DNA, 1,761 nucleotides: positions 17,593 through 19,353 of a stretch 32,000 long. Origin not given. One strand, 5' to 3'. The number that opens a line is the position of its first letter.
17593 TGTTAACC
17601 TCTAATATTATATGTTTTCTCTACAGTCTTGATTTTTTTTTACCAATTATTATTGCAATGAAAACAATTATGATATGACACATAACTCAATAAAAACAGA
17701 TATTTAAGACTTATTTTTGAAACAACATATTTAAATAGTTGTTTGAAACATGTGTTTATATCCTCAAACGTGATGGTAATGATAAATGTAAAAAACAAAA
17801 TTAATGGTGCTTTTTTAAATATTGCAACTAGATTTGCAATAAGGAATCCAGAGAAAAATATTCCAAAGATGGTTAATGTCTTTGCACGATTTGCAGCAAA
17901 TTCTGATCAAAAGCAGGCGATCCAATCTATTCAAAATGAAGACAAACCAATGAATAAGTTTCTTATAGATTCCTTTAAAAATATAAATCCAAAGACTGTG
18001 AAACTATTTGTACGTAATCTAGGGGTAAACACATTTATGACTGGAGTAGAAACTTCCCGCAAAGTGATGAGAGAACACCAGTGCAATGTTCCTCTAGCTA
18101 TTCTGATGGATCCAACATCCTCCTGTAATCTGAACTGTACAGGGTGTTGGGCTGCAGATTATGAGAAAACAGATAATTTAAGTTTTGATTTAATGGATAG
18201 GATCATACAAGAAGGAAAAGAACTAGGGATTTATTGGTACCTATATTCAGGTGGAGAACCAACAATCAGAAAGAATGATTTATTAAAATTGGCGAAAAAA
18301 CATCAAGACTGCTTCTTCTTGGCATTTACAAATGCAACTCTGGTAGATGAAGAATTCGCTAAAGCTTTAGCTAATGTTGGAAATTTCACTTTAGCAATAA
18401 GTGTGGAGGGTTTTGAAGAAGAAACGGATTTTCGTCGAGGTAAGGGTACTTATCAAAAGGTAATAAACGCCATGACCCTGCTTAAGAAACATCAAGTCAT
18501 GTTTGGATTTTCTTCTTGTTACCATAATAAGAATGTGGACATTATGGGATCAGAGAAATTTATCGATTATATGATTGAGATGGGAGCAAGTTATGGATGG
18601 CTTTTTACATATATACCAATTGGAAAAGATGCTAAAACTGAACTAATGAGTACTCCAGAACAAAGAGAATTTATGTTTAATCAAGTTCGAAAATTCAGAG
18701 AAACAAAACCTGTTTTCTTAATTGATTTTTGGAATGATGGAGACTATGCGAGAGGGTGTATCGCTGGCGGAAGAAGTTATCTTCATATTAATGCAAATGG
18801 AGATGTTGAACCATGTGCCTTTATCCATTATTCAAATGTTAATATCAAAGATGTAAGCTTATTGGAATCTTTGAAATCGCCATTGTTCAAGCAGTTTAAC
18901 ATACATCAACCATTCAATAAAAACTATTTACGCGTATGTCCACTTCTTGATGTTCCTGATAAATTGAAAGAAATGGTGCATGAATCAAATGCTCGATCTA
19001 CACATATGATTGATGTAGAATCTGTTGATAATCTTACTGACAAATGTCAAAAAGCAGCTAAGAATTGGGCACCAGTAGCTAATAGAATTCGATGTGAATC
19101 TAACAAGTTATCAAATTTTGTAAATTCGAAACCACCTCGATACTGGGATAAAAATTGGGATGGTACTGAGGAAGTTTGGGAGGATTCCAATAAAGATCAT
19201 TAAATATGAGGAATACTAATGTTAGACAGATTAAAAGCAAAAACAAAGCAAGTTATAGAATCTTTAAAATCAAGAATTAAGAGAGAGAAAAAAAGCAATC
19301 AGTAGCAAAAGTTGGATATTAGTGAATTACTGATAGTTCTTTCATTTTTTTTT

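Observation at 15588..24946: Candidate ester/membrane-lipid remodelling locus in an archaeon: patatin + TetR | radical SAM/SPASM + Aur1-like PAP2 + PadR sensor + MMPL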

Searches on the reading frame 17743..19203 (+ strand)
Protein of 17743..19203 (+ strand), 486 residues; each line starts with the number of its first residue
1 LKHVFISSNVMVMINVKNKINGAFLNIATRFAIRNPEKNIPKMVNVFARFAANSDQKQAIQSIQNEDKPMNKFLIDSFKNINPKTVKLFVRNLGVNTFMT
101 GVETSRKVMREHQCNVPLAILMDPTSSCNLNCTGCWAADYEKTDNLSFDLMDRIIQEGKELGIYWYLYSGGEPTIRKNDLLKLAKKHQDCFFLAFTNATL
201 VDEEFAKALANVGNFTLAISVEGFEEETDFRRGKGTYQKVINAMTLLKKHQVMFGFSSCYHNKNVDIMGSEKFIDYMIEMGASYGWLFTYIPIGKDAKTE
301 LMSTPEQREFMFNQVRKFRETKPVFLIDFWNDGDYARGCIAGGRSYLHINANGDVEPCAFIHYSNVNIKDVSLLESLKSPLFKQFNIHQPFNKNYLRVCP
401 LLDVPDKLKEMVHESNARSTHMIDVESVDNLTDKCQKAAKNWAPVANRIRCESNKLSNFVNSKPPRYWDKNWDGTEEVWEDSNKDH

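Call 3: search_protein_families(library=pfam, proteins=[window:17743-19203:+], max_evalue=0.01)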
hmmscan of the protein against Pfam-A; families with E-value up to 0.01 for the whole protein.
window:17743-19203:+ (486 aa): 3 families
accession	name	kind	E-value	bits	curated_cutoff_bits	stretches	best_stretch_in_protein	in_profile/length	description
PF04055.27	Radical_SAM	-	8.5e-20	72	29.5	1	124-251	3-140/166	Radical SAM superfamily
PF13186.11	SPASM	-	7.7e-06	26.5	21.5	1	339-399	1-63/67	Iron-sulfur cluster-binding domain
PF13353.11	Fer4_12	-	0.0006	20.6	22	1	126-192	13-82/137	4Fe-4S single cluster domain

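Call 5: search_protein_families(library=ncbifam, proteins=[window:17743-19203:+], max_evalue=0.001)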
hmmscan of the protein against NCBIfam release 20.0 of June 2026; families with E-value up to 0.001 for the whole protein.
window:17743-19203:+ (486 aa): 54 families (the best 25 are shown)
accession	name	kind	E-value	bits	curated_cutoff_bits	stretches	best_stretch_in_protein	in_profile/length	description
TIGR04055.1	rSAM_NirJ2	equivalog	1.1e-26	94.2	500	1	124-382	6-279/326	putative heme d1 biosynthesis radical SAM protein NirJ2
TIGR04545.1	rSAM_ahbD_hemeb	equivalog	4.9e-22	78.8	500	1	124-314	6-200/339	heme b synthase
TIGR02109.1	PQQ_syn_pqqE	equivalog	1.1e-17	64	381.35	1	114-392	3-287/358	pyrroloquinoline quinone biosynthesis protein PqqE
NF045574.1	sacti_mat_StsB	exception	1.2e-17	63.9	625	1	124-400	102-383/466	StsB family radical SAM/SPASM domain sactipeptide maturase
TIGR04051.1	rSAM_NirJ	equivalog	1.5e-17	63.6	515.45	1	126-266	10-154/354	heme d1 biosynthesis radical SAM protein NirJ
TIGR04053.2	TIGR04053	equivalog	1.1e-16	61.1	395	1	116-316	6-211/366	TIGR04053 family radical SAM/SPASM domain-containing protein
TIGR04546.1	rSAM_ahbC_deAc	equivalog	4.4e-16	58.7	650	1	122-265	43-190/390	12,18-didecarboxysiroheme deacetylase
NF050035.1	rSAM_WgK_link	exception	6.1e-16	58.4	650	1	115-318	6-212/367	radical SAM/SPASM peptide maturase WgkB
TIGR03962.1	mycofact_rSAM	equivalog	8.9e-16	58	265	1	115-365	9-266/339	mycofactocin radical SAM maturase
TIGR04054.1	rSAM_NirJ1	equivalog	2.8e-15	55.8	650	1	120-245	38-167/387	putative heme d1 biosynthesis radical SAM protein NirJ1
TIGR04133.1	rSAM_w_lipo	hypoth_equivalog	1.5e-14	53.7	425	1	106-320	11-233/350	TIGR04133 family radical SAM/SPASM protein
NF041298.1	rSAM_mat_DynA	equivalog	2.7e-14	52.9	450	1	121-268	4-167/356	dynobactin maturation radical SAM/SPASM protein DynA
TIGR03942.1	sulfatase_rSAM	equivalog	6.1e-14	51.9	349.45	1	124-266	6-167/363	anaerobic sulfatase maturase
TIGR04347.1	pseudo_SAM_Halo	equivalog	2.2e-13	50.3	525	1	104-282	25-204/390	TIGR04347 family pseudo-SAM/SPASM protein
TIGR04317.1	W_rSAM_matur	equivalog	4.3e-13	49.1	380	1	120-257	6-146/349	tungsten cofactor oxidoreductase radical SAM maturase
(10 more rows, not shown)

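Call 18: search_solved_structures(query=window:17743-19203:+, max_evalue=0.01)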
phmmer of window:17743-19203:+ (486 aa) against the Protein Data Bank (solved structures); distinct sequences matched with E-value up to 0.01: 7.
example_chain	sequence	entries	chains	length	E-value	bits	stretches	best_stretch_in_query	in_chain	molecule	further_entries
6efn_A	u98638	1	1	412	4.6e-07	32.1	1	116-359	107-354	Sporulation killing factor maturation protein SkfB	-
5v1q_A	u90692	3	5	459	8.6e-06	27.9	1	107-231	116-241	Radical SAM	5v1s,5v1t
7tol_A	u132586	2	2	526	2.4e-05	26.5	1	112-235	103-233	glycerol dibiphytanyl glycerol tetraether - macrocyclic archaeol synthase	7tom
7vob_C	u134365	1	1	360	0.00025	23.1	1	126-243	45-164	Cytosylglucuronate decarboxylase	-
7voc_C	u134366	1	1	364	0.00025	23.1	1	126-243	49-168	Cytosylglucuronate decarboxylase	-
6c8v_A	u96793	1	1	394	0.00032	22.8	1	116-359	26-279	Coenzyme PQQ synthesis protein E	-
8wm2_A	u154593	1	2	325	0.0008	21.4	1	120-221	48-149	Fe-S radical SAM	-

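Call 20: find_homologous_proteins(query=window:17743-19203:+, max_evalue=1e-10)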
Query window:17743-19203:+ (486 aa): 6946 proteins with E <= 1e-10 among 8000 candidates; the best 120 are listed. Only proteins of 267 to 851 residues were searched: fused or split forms outside these lengths cannot appear, so this answer is no evidence that the protein stands alone or is whole; lengths 'longer' or 'shorter' looks for them.
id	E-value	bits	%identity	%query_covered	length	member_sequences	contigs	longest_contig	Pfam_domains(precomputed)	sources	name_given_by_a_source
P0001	0.0e+0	1109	100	98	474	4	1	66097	PF13186.12,PF04055.28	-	-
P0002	7.7e-260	881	79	96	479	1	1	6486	PF13186.12,PF04055.28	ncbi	-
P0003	4.7e-259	878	79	96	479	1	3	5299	PF13186.12,PF04055.28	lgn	-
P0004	1.3e-256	870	78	96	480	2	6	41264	PF13186.12,PF04055.28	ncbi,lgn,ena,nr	ncbi:MAG: radical SAM protein [Candidatus Heimdallarchaeota archaeon]|nr:radical SAM protein [Candid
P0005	9.6e-251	851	75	98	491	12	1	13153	PF04055.28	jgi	-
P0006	5.6e-243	825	72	97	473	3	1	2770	PF13186.12,PF04055.28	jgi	-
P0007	3.0e-241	819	73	96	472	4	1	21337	PF04055.28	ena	-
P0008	1.0e-240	818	72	97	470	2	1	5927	PF04055.28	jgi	-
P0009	9.6e-235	798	70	96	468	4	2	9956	PF04055.28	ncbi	-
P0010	1.3e-233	794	72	97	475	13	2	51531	PF04055.28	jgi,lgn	jgi:MoaA/NifB/PqqE/SkfB family radical SAM enzyme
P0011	2.6e-221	754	77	85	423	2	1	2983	PF13186.12,PF04055.28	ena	-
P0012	3.0e-216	737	66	94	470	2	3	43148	PF13186.12,PF04055.28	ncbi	ncbi:MAG: radical SAM protein [Promethearchaeota archaeon]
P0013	7.0e-197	673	60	95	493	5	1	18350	PF13186.12,PF04055.28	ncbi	-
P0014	2.9e-194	664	60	97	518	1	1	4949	PF13186.12,PF04055.28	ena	-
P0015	7.9e-188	643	58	95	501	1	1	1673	PF04055.28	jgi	jgi:MoaA/NifB/PqqE/SkfB family radical SAM enzyme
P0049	1.6e-175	603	59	90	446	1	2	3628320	PF04055.28,PF13353.12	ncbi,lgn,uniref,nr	ncbi:radical SAM protein [Tepidibacter aestuarii]|uniref:radical SAM protein n=1 Tax=Tepidibacter ae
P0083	1.8e-173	596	56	91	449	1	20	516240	PF04055.28,PF13353.12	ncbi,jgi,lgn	jgi:MoaA/NifB/PqqE/SkfB family radical SAM enzyme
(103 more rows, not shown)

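Call 21: find_encoding_contigs(protein=P0049, flank=8000, max_places=2)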
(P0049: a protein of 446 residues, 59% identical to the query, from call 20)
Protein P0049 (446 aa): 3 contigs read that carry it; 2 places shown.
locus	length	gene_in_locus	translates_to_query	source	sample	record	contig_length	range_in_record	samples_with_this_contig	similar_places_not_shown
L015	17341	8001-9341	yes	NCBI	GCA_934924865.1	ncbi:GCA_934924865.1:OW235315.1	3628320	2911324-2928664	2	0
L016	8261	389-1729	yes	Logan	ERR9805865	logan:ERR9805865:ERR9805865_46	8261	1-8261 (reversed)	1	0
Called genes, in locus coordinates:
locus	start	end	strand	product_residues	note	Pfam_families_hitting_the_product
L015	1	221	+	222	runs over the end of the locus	PF06508:QueC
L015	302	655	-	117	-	PF02627:CMD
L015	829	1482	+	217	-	PF02566:OsmC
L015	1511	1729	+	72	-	PF06508:QueC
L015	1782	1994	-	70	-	PF00269:SASP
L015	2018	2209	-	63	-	PF00269:SASP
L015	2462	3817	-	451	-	PF00072:Response_reg, PF00158:Sigma54_activat, PF01078:Mg_chelatase (faint), PF14532:Sigma54_activ_2, PF07728:AAA_5 (weak), PF25601:AAA_lid_14, PF02954:HTH_8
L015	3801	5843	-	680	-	PF00497:SBP_bac_3, PF00512:HisKA, PF02518:HATPase_c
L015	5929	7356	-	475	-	PF03553:Na_H_antiporter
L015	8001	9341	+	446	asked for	PF13353:Fer4_12 (faint), PF04055:Radical_SAM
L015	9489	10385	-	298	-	PF01966:HD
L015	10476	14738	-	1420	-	PF00480:ROK (faint), PF01869:BcrAD_BadFG, PF09989:DUF2229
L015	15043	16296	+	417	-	PF00672:HAMP (faint), PF00015:MCPsignal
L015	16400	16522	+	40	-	-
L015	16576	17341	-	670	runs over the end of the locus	PF02743:dCache_1, PF17201:Cache_3-Cache_2, PF00015:MCPsignal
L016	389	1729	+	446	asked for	PF13353:Fer4_12 (faint), PF04055:Radical_SAM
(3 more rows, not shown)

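Call 22: find_encoding_contigs(protein=P0012, flank=8000, max_places=2)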
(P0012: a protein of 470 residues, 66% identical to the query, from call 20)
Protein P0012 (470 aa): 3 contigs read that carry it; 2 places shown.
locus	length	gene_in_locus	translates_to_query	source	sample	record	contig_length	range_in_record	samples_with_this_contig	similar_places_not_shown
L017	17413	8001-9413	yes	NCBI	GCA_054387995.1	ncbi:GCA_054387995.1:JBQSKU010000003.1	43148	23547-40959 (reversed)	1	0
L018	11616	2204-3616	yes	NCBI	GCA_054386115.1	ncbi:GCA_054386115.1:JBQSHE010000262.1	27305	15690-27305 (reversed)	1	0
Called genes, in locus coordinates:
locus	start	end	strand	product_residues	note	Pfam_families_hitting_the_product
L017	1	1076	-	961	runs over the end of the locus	-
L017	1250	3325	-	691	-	PF02518:HATPase_c, PF00204:DNA_gyraseB, PF01751:Toprim, PF00986:DNA_gyraseB_C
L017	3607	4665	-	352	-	PF12799:LRR_4 (faint), PF13855:LRR_8 (faint), PF23598:LRR_14 (weak), PF00560:LRR_1 (faint)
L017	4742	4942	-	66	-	-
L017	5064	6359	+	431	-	PF00809:Pterin_bind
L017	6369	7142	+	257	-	PF01996:F420_ligase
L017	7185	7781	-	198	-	PF00440:TetR_N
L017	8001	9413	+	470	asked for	PF04055:Radical_SAM, PF13186:SPASM (faint)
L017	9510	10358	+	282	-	PF00561:Abhydrolase_1, PF12697:Abhydrolase_6 (weak)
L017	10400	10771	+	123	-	PF12643:MazG-like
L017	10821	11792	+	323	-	PF01259:SAICAR_synt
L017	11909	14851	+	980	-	PF02700:PurS (faint), PF18072:FGAR-AT_linker, PF00586:AIRS, PF02769:AIRS_C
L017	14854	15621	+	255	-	PF13507:GATase_5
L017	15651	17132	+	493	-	PF13522:GATase_6, PF13537:GATase_7, PF00156:Pribosyltran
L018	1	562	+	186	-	?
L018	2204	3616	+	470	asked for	PF04055:Radical_SAM, PF13186:SPASM (faint)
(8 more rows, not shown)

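Call 23: find_encoding_contigs(protein=P0083, flank=8000, max_places=2)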
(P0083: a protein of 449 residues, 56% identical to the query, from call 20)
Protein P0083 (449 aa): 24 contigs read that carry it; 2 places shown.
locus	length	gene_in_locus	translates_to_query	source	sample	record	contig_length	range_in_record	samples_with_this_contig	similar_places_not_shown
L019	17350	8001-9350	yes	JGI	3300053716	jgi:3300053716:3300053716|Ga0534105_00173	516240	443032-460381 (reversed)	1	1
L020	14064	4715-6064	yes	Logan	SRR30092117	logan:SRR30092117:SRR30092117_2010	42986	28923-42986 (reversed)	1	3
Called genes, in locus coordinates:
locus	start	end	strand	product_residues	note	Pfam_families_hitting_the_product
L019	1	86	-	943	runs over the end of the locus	PF00176:SNF2-rel_dom, PF00270:DEAD, PF04851:ResIII, PF00271:Helicase_C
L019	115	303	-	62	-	-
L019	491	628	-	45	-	-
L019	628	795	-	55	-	-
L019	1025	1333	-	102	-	PF05016:ParE_toxin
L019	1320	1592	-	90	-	PF02604:PhdYeFM_antitox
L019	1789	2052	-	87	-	-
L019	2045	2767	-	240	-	PF06114:Peptidase_M78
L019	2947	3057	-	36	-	-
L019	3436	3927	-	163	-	PF01668:SmpB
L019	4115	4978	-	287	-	PF02811:PHP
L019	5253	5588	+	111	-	-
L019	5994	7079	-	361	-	PF00814:TsaD, PF02543:Carbam_trans_N (weak), PF22521:HypF_C_2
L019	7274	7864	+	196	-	PF00440:TetR_N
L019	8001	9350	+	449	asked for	PF13353:Fer4_12 (weak), PF04055:Radical_SAM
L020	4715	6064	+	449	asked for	PF13353:Fer4_12 (weak), PF04055:Radical_SAM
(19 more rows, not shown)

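Call 29: list_cluster_members(proteins=[P0004, P0012, P0002])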
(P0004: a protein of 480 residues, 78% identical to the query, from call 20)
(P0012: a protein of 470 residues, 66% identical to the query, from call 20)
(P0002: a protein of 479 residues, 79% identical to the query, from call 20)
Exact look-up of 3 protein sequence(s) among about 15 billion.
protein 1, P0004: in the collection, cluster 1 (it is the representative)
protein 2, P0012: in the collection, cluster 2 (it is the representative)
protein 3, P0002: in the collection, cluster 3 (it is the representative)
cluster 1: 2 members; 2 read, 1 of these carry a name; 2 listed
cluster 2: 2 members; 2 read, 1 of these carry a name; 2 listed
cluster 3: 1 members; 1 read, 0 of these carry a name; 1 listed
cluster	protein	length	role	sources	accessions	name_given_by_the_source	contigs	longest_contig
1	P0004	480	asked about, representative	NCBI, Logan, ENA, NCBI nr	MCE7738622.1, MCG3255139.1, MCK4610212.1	MAG: radical SAM protein [Candidatus Heimdallarchaeota archaeon] | radical SAM protein [Candidatus Heimdallarchaeota archaeon]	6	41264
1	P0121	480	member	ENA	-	-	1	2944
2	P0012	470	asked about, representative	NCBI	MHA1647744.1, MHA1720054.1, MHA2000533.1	MAG: radical SAM protein [Promethearchaeota archaeon]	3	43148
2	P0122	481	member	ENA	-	-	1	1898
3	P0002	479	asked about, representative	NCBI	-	-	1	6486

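Call 32: find_related_loci(query=A1, collection=genome_contigs, flank=7000)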
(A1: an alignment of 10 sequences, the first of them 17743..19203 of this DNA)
Query A1 (486 aa) in genome_contigs; peptide patterns used: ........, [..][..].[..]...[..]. (x = any residue, [..] = any of these).
597 stretches matched a pattern (row limit reached: there are more); 576 encode a relative of the query (tblastn E <= 1e-3); the best 80 are kept; 80 distinct loci.
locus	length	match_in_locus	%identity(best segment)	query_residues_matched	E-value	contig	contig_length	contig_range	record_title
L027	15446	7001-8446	74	4-485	0e+0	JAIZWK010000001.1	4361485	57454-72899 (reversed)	MAG: Candidatus Harpocratesius repetitus isolate FW102 FWG169_LokiFW102v12_contig001_4361485bp, whole genome shotgun seq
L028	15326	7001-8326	58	12-449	0e+0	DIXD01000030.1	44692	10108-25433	MAG TPA_asm: Spirochaetaceae bacterium UBA6089 UBA6089_contig_6863, whole genome shotgun sequence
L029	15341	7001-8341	58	13-455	0e+0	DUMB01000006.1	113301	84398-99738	MAG TPA_asm: Clostridiaceae bacterium isolate AS04akNAM_34 5776_AS04, whole genome shotgun sequence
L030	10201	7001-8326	58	12-449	0e+0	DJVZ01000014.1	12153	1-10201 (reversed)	MAG TPA_asm: Spirochaetaceae bacterium UBA6243 UBA6243_contig_69345, whole genome shotgun sequence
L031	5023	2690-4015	57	12-449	0e+0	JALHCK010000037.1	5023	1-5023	MAG: Methanomicrobiales archaeon isolate 1-no_shock_S1_004 scaffold_14790, whole genome shotgun sequence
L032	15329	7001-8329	58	11-449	0e+0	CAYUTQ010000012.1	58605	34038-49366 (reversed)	MAG TPA_asm: uncultured Clostridia bacterium isolate binchicken_co252_22 genome assembly, contig: NODE_67_length_58605_c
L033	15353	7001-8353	56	3-449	1e-180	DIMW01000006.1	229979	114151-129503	MAG TPA_asm: Spirochaetaceae bacterium UBA5556 UBA5556_contig_166, whole genome shotgun sequence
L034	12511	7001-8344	57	11-454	4e-179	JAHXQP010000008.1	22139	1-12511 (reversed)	MAG: Clostridiaceae bacterium isolate coal_NL1.3 k141_6296, whole genome shotgun sequence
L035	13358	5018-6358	57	7-449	4e-178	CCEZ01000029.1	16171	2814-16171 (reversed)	Anaerosalibacter sp. ND1 genome assembly Anaerosalibacter massiliensis ND1, contig G347_S1_L001_R1_001_contig_29, whole 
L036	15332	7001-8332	58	13-452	4e-178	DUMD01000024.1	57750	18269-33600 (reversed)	MAG TPA_asm: Clostridia bacterium isolate AS04akNAM_38 8478_AS04, whole genome shotgun sequence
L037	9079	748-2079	58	13-453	1e-177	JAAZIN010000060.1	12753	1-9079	MAG: Bacillota bacterium isolate AS20ysBPTH_152 33974_AS20, whole genome shotgun sequence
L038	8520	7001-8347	56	11-455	7e-178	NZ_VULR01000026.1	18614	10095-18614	Anaerosalibacter bizertensis strain Med78-601-WT-4W-RMD-3 seq26, whole genome shotgun sequence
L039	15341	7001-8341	57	11-453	1e-177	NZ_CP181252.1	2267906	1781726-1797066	MAG: Sporanaerobacter sp. isolate UW_FK_SPOR1_1 chromosome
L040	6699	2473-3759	59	31-455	1e-178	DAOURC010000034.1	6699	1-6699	MAG TPA_asm: Eubacteriales bacterium isolate CSMAG_142 CSMAG_142_k141_4790776_length_6699_cov_8.0000, whole genome shotg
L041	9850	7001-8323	58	13-449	3e-177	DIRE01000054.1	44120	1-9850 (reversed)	MAG TPA_asm: Clostridiaceae bacterium UBA5444 UBA5444_contig_4338, whole genome shotgun sequence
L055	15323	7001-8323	56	13-449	3e-174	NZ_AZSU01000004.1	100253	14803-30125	[Clostridium] ultunense DSM 10521 scaffold_4, whole genome shotgun sequence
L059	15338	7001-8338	55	11-452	2e-173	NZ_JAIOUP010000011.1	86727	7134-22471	Schnuerera sp. xch1 NODE_11_length_86727_cov_237.257773, whole genome shotgun sequence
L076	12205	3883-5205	54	13-449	3e-169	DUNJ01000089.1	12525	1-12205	MAG TPA_asm: Tepidimicrobium sp. isolate AS05jafATM_55 35651_AS05, whole genome shotgun sequence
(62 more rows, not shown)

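Call 49: list_cluster_members(proteins=[L039:7007-8377:+, L055:7001-8368:+, L059:7007-8398:+, L076:3883-5232:+])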
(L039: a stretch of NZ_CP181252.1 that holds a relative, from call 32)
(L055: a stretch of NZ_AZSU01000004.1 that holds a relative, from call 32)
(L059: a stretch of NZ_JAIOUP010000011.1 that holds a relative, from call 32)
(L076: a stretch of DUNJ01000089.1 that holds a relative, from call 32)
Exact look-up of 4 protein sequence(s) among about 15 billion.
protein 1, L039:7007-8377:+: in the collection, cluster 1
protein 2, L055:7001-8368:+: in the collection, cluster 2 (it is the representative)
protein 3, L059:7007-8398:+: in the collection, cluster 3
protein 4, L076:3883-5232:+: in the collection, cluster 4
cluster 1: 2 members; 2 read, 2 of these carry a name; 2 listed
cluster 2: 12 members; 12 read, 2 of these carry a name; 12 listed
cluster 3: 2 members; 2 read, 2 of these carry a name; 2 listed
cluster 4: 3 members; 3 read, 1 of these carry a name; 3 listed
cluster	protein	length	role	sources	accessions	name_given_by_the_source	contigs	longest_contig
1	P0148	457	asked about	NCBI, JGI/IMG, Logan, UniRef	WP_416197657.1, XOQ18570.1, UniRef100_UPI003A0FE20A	MAG: Radical SAM superfamily enzyme, MoaA/NifB/PqqE/SkfB family [Sporanaerobacter sp.] | MoaA/NifB/PqqE/SkfB family radical SAM enzyme | radical SAM protein n=1 Tax=Sporanaerobacter sp. TaxID=2010183 RepID=UPI003A0FE20A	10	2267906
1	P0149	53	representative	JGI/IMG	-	uncharacterized protein (DUF1330 family)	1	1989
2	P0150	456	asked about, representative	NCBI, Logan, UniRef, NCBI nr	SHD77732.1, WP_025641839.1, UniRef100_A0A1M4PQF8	radical SAM protein [Schnuerera ultunensis] | Fe-S oxidoreductase n=1 Tax=[Clostridium] ultunense Esp TaxID=1288971 ...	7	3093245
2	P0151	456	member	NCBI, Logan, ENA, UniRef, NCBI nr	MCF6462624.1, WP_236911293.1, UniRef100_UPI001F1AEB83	radical SAM protein [Clostridium sp. Cult1] | radical SAM protein n=1 Tax=Clostridium sp. Cult1 TaxID=2079002 RepID=UPI001F1AEB83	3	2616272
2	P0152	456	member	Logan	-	-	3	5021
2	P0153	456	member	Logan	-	-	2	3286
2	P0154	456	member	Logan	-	-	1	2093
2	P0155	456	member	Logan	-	-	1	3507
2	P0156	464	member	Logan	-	-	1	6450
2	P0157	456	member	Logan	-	-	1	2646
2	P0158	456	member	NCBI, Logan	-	-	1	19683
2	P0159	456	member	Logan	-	-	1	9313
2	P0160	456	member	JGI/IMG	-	-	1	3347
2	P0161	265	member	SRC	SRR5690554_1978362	-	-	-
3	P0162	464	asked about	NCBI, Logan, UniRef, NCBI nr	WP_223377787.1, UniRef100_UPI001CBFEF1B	radical SAM protein [Schnuerera sp. xch1] | radical SAM protein n=1 Tax=Schnuerera sp. xch1 TaxID=2874283 RepID=UPI001CBFEF1B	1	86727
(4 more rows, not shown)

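Call 50: find_homologous_proteins(query=P0148, max_evalue=1e-150)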
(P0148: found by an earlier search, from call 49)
Query P0148 (457 aa): 6190 proteins with E <= 1e-150 among 8000 candidates; the best 120 are listed. Only proteins of 251 to 800 residues were searched: fused or split forms outside these lengths cannot appear, so this answer is no evidence that the protein stands alone or is whole; lengths 'longer' or 'shorter' looks for them.
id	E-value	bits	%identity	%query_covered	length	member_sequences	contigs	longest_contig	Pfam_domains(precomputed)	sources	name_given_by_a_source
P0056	0.0e+0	1059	98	100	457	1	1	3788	PF04055.28,PF13353.12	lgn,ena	-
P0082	0.0e+0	1046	97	100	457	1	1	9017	PF04055.28,PF13353.12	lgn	-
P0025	4.8e-281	950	86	100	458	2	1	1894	PF13186.12,PF04055.28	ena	-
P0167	7.4e-280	946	87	99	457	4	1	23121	PF04055.28,PF13353.12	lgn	-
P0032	3.6e-279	944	87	100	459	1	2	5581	PF13186.12,PF04055.28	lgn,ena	-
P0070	9.4e-279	943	86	100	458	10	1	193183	PF13186.12,PF04055.28,PF13353.12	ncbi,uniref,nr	ncbi:radical SAM protein [Anaerosalibacter sp. Marseille-P3206]|uniref:radical SAM protein n=1 Tax=A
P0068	7.7e-276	933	85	99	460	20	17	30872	PF13186.12,PF04055.28,PF13353.12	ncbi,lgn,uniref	ncbi:radical SAM protein [Anaerosalibacter bizertensis]|uniref:radical SAM protein n=1 Tax=Anaerosal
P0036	1.1e-274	929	85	99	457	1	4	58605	PF13186.12,PF04055.28,PF13353.12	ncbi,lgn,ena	-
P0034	2.6e-273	925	84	99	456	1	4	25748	PF13186.12,PF04055.28,PF13353.12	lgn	-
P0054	7.9e-273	923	84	99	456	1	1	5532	PF13186.12,PF04055.28,PF13353.12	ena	-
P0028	2.9e-272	921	84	99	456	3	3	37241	PF13186.12,PF04055.28,PF13353.12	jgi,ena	jgi:MoaA/NifB/PqqE/SkfB family radical SAM enzyme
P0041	8.9e-272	920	84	99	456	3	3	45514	PF13186.12,PF04055.28,PF13353.12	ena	-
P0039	1.0e-271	920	83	99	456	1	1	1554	PF13186.12,PF04055.28,PF13353.12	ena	-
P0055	1.6e-271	919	84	99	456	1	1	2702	PF13186.12,PF04055.28,PF13353.12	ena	-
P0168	4.7e-268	907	82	98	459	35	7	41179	PF13186.12,PF04055.28,PF13353.12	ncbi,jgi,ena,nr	ncbi:MAG: radical SAM protein [Tissierellia bacterium]|nr:radical SAM protein [Tissierellia bacteriu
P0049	2.5e-226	770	70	97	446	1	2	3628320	PF04055.28,PF13353.12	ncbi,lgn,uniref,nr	ncbi:radical SAM protein [Tepidibacter aestuarii]|uniref:radical SAM protein n=1 Tax=Tepidibacter ae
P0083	6.1e-223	759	68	98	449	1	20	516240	PF04055.28,PF13353.12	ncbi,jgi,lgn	jgi:MoaA/NifB/PqqE/SkfB family radical SAM enzyme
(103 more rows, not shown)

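Call 58: predict_structure(alignment_id=A1)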
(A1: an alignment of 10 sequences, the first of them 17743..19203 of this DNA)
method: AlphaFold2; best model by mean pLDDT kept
length: 486 residues; sequences in the alignment: 10
mean_pLDDT: 76.8   pTM: 0.83
mean pLDDT of the five models: 76.8, 73.6, 73.3, 71.2, 69.5
residues with pLDDT >= 90: 132; 70-90: 229; 50-70: 63; < 50: 62
segments of 3 or more residues with pLDDT < 50: 1-19, 129-142, 224-234, 338-343, 476-486
pLDDT, mean of each block of 10 residues (from residue 1): 26 35 73 87 79 73 77 89 91 85 86 86 67 40 73 97 88 79 96 85 94 93 45 58 94 91 89 93 89 74 89 91 86 63 69 82 89 93 75 62 75 87 67 78 86 80 61 49 34
secondary structure, 60 per line:
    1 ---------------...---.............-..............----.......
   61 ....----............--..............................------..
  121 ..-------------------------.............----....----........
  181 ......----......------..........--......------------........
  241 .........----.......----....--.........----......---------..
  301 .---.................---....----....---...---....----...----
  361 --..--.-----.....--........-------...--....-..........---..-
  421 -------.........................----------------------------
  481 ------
elements in order: H22-34 H36-49 H54-64 H69-80 H83-112 E119-122 H148-160 E165-168 H173-186 E191-196 H203-212 E215-220 H233-249 E254-260 H265-268 H271-279 E284-289 H305-321 E325-328 H333-336 E346-349 E354-356 H373-377 H380-387 H400-403 H405-414 H428-452
